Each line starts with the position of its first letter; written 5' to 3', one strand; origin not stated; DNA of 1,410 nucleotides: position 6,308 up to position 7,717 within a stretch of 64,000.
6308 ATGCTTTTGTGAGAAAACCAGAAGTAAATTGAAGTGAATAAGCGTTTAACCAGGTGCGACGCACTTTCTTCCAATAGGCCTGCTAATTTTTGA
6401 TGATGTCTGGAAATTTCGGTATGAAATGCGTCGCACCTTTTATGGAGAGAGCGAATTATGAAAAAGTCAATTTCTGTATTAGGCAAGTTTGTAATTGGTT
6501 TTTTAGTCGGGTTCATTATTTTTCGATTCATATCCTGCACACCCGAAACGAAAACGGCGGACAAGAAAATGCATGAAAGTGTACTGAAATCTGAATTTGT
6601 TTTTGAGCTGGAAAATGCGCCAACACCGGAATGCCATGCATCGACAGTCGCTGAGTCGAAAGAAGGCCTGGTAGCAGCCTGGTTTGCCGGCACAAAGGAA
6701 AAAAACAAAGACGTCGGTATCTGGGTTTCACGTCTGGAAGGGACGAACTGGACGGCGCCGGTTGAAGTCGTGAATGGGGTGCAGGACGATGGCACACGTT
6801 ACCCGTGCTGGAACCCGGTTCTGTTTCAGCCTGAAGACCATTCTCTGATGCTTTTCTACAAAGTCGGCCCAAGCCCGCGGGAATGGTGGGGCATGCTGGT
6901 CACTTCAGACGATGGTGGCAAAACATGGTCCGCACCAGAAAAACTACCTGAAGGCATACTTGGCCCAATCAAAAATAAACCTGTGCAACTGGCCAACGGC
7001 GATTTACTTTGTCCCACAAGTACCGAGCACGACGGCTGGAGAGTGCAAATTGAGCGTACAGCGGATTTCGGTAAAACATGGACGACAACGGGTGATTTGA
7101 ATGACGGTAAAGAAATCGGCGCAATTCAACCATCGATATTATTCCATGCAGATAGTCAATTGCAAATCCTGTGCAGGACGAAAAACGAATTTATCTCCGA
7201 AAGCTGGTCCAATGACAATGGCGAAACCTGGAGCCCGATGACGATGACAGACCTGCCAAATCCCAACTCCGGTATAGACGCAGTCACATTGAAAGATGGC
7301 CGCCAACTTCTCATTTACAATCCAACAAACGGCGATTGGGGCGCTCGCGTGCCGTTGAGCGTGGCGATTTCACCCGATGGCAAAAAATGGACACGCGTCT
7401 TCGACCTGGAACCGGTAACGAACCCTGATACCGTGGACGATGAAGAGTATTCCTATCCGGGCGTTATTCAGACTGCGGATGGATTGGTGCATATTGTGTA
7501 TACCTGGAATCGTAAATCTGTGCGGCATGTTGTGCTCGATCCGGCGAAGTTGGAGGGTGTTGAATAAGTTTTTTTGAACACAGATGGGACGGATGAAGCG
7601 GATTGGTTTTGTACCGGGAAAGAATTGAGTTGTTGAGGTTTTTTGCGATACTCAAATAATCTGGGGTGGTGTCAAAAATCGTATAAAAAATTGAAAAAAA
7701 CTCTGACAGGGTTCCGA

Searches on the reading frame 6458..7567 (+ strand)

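Call 4: search_protein_families(library=pfam, proteins=[window:6458-7567:+], max_evalue=0.01)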
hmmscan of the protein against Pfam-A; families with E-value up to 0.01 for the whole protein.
window:6458-7567:+ (369 aa): 4 families
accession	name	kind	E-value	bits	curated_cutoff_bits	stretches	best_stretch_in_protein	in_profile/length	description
PF13088.12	BNR_2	-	1.5e-91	307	31.4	1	71-346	3-277/277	BNR repeat-like domain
PF13859.12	BNR_3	-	4.3e-09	36.7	27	1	78-263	22-217/308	BNR repeat-like domain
PF15902.12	Sortilin-Vps10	-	3.3e-06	26.6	33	2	147-261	3-112/446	Sortilin, neurotensin receptor 3,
PF02012.26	BNR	-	5e-05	23.1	27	0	149-158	2-11/12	BNR/Asp-box repeat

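Call 5: search_protein_families(library=ncbifam, proteins=[window:6458-7567:+], max_evalue=0.01)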
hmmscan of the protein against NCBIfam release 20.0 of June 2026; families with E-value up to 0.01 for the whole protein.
window:6458-7567:+ (369 aa): 0 families
